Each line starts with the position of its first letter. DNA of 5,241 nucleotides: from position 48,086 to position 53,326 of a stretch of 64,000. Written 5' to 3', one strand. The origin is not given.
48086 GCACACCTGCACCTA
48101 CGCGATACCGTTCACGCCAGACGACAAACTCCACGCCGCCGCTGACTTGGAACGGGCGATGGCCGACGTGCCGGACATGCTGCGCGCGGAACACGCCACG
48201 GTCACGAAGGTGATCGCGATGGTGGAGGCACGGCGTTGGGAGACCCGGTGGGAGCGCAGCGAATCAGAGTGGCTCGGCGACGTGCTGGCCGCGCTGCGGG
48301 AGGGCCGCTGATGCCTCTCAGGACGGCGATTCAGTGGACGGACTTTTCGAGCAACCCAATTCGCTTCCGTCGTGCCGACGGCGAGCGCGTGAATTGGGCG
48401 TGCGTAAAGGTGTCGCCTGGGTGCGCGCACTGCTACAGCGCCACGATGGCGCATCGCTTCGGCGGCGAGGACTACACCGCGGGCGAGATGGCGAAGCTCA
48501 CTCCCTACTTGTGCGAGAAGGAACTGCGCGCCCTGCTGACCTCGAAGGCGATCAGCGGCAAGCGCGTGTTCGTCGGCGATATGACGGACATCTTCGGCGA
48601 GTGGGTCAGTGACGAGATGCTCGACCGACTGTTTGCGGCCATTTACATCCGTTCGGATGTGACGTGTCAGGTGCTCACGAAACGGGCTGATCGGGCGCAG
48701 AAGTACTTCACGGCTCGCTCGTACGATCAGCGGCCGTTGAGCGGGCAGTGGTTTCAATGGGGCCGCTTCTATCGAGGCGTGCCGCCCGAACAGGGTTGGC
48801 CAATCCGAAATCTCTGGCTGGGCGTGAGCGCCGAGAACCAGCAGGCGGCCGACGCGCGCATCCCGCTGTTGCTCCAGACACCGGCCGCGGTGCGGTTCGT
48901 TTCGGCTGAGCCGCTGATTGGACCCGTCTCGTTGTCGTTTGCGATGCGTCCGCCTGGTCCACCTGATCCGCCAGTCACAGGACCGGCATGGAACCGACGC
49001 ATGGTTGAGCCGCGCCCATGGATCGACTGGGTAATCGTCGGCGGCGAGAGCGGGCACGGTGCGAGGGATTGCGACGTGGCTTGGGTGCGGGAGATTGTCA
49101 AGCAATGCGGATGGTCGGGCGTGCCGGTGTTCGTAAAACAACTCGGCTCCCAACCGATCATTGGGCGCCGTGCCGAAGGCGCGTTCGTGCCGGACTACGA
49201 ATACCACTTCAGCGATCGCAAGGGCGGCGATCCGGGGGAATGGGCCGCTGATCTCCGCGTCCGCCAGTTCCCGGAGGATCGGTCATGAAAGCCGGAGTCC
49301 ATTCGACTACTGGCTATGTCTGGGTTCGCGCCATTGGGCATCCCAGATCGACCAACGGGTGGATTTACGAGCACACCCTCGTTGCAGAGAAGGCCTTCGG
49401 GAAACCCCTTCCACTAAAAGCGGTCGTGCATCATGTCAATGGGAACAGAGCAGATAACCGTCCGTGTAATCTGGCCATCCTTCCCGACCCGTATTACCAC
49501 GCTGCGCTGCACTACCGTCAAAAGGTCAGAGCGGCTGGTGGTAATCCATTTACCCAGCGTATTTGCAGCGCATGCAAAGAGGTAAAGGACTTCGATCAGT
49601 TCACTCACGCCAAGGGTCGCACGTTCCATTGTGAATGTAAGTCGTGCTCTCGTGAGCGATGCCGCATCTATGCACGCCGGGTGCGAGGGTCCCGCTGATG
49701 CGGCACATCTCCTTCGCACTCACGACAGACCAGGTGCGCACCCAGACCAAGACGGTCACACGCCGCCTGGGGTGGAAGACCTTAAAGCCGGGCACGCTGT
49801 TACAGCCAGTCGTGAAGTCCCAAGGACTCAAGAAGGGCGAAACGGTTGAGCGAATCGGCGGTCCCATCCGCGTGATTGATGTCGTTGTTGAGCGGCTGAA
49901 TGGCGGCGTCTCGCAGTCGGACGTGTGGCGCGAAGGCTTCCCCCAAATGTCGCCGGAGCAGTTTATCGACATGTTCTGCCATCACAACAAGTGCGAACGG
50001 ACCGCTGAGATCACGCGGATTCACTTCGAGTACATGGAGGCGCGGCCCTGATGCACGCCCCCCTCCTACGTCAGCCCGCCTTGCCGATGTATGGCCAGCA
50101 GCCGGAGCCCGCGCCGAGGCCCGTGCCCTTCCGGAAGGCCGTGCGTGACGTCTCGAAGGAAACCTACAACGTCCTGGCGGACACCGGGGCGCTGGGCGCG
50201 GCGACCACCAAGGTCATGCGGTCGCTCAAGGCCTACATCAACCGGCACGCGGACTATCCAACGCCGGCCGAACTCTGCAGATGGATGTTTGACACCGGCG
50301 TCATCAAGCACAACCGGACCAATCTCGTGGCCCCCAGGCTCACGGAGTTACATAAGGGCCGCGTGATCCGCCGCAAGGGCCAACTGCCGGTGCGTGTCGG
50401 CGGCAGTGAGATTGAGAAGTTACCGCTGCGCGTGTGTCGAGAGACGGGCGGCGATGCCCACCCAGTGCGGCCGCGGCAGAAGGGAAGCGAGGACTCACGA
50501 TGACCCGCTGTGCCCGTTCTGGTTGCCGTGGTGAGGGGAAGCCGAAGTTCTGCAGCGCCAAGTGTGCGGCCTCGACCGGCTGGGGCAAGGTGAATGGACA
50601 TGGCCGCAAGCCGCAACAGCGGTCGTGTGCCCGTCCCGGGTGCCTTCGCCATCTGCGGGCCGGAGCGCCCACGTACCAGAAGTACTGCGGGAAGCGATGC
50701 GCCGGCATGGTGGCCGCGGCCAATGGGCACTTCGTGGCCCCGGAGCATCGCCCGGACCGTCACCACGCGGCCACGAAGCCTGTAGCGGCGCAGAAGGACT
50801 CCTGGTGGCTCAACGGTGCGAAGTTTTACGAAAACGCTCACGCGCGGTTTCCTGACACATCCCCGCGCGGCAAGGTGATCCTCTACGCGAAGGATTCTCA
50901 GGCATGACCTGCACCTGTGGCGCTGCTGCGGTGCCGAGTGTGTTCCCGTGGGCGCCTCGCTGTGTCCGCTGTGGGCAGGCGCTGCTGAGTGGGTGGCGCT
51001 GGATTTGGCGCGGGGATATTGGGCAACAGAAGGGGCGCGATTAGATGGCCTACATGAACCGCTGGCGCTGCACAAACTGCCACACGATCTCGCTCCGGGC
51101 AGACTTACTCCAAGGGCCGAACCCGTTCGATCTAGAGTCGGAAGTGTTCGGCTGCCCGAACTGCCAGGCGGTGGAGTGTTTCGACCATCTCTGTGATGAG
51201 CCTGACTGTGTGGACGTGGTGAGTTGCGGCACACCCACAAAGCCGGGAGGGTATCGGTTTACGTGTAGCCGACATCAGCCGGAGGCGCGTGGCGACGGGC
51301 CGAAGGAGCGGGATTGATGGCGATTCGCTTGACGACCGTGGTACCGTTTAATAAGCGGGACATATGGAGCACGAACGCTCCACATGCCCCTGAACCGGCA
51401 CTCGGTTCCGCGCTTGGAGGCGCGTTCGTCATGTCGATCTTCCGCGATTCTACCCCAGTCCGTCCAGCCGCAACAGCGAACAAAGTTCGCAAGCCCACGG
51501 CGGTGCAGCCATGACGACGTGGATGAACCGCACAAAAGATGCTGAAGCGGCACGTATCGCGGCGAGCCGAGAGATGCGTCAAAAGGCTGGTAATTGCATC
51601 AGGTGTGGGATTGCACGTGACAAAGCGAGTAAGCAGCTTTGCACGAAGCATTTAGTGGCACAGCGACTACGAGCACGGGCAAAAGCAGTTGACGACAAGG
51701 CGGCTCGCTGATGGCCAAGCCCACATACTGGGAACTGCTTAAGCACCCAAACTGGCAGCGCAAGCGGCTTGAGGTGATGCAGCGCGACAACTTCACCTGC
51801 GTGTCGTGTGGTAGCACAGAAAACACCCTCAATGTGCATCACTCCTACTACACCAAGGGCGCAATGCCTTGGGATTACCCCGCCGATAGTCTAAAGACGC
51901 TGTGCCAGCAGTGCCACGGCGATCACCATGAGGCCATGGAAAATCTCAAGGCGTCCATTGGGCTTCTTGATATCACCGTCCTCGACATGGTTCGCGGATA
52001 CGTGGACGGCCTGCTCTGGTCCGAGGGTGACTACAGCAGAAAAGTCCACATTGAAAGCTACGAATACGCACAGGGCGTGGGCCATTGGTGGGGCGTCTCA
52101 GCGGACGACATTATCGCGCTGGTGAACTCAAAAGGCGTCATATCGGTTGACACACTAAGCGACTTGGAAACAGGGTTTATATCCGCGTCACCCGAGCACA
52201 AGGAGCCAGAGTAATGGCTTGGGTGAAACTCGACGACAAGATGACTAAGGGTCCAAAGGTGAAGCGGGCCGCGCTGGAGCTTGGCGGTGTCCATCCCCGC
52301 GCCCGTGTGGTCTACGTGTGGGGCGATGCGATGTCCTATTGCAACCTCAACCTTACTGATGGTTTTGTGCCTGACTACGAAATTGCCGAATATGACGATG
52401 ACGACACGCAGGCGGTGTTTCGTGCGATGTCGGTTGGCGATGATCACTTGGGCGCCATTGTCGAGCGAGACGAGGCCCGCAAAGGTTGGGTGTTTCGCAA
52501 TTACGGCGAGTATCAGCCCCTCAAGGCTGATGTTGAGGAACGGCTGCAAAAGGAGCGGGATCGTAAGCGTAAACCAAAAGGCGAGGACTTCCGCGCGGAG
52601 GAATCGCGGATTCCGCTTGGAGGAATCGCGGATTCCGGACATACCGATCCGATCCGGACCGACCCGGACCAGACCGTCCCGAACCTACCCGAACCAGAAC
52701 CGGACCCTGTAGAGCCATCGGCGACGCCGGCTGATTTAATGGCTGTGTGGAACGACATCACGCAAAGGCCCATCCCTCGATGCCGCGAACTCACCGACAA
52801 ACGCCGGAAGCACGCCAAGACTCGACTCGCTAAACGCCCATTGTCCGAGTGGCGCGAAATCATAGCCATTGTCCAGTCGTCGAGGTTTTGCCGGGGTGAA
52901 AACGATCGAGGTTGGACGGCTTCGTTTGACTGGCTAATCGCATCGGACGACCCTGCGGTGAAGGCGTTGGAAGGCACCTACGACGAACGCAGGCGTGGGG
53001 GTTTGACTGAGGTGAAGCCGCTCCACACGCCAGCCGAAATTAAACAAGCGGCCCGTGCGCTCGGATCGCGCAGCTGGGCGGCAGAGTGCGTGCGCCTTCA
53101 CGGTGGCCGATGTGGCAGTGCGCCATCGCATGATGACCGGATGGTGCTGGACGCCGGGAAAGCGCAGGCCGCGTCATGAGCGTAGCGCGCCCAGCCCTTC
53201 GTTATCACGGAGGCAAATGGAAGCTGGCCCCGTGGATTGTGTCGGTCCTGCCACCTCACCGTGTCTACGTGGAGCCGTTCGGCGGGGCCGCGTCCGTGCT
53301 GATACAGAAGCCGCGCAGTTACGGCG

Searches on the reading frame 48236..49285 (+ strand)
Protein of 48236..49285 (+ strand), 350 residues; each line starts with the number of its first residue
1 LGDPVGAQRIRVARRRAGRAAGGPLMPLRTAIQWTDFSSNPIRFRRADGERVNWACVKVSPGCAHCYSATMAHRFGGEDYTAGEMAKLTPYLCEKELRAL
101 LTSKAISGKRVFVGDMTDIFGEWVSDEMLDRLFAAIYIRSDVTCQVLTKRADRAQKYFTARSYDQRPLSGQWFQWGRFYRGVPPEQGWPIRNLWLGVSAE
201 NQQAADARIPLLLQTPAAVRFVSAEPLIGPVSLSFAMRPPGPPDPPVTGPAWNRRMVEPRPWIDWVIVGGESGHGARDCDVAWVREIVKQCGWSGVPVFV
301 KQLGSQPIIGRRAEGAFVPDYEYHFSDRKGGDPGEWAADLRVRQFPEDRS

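Call 74: search_protein_families(library=pfam, proteins=[window:48236-49285:+], max_evalue=0.001)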
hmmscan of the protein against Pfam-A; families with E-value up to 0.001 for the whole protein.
window:48236-49285:+ (350 aa): 1 family
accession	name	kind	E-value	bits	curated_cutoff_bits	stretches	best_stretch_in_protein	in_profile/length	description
PF07505.17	DUF5131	-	2.1e-56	191.6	28.9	1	30-305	2-217/243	Protein of unknown function (DUF5131)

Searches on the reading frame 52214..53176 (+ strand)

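Call 42: search_protein_families(library=phrogs, proteins=[window:52214-53176:+], max_evalue=0.001)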
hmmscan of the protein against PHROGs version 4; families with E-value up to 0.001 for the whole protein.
window:52214-53176:+ (321 aa): 8 families
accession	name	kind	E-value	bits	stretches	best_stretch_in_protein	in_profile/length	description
phrog_2447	-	DNA, RNA and nucleotide metabolism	6.8e-22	79.9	1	1-214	3-209/295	replication initiation protein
phrog_10469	-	DNA, RNA and nucleotide metabolism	2.6e-19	70.6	1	176-260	192-276/305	DnaD-like helicase loader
phrog_345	-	DNA, RNA and nucleotide metabolism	5.4e-18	66.7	1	160-260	190-293/297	replication initiation O-like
phrog_19658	-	DNA, RNA and nucleotide metabolism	4.2e-14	53.7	1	174-266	167-259/283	replication initiation protein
phrog_3926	-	DNA, RNA and nucleotide metabolism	2.6e-09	38.2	1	1-119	4-106/312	replication initiation protein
phrog_1882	-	unknown function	7.5e-09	36.8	1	1-170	1-133/259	-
phrog_5810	-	DNA, RNA and nucleotide metabolism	1.7e-07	32.1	1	180-257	179-267/268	replication initiation protein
phrog_22470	-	DNA, RNA and nucleotide metabolism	3.3e-05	23.9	1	172-257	246-339/340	replication protein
